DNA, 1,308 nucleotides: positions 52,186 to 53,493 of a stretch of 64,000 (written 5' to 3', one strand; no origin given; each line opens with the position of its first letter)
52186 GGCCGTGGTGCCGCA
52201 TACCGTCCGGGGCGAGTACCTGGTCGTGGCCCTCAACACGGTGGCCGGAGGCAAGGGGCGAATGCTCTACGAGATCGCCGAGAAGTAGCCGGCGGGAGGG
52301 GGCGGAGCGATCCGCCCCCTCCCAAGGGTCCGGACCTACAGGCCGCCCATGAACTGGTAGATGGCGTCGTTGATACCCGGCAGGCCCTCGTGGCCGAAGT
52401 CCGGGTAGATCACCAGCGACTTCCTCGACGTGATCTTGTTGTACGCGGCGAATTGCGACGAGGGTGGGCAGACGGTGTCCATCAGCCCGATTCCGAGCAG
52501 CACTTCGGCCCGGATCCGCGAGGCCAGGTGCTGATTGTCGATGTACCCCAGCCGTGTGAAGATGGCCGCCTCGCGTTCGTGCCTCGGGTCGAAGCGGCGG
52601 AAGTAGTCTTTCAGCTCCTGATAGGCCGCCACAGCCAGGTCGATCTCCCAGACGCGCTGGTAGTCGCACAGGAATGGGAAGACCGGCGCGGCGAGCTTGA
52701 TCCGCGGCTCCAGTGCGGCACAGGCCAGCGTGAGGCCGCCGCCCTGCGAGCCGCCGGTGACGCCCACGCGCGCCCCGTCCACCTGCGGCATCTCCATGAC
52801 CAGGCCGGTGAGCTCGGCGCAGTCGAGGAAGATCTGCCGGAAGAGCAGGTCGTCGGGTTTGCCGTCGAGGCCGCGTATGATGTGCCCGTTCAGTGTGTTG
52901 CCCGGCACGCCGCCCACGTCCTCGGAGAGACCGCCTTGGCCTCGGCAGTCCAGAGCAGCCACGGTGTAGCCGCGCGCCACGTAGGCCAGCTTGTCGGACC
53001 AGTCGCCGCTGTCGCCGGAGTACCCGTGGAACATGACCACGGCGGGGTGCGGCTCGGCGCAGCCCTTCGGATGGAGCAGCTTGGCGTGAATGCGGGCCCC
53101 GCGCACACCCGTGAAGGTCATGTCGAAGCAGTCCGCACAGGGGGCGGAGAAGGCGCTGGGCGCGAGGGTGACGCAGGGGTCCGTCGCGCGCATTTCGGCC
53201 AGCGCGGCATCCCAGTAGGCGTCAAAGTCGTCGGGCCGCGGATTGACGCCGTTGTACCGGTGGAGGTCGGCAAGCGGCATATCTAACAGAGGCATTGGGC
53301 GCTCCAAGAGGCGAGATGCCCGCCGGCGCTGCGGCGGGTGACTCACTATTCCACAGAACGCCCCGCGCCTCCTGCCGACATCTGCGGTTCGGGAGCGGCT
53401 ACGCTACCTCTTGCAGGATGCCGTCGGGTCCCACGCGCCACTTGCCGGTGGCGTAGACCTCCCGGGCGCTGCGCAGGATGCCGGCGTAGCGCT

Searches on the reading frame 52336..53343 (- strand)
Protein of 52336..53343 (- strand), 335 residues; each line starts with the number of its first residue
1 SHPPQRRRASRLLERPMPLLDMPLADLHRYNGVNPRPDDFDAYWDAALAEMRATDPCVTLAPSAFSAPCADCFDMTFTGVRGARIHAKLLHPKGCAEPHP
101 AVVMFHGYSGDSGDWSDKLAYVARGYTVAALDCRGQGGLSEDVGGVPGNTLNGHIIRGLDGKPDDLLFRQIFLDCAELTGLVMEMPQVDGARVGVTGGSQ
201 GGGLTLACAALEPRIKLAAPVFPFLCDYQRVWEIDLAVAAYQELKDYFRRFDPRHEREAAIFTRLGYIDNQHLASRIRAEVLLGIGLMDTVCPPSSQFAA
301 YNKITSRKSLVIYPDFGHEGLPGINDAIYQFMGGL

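Call 61: search_protein_families(library=pfam, proteins=[window:52336-53343:-], max_evalue=0.00001)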
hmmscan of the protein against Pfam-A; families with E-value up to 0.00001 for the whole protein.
window:52336-53343:- (335 aa): 6 families
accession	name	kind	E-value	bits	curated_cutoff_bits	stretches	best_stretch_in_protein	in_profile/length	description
PF05448.18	AXE1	-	2.3e-125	418.1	21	1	17-332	1-318/321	Acetyl xylan esterase (AXE1)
PF12146.15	Hydrolase_4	-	1.1e-11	45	27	0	97-215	2-101/239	Serine aminopeptidase, S33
PF02129.25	Peptidase_S15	-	5.8e-10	39.7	23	1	82-229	2-134/262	X-Pro dipeptidyl-peptidase (S15 family)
PF00326.27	Peptidase_S9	-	1.3e-09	38.4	22.6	1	172-320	45-189/213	Prolyl oligopeptidase family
PF00561.26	Abhydrolase_1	-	5.7e-07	29.9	25.8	0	100-213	1-91/245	alpha/beta hydrolase fold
PF12697.13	Abhydrolase_6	-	1.4e-06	29.6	26.3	1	102-248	1-115/217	Alpha/beta hydrolase family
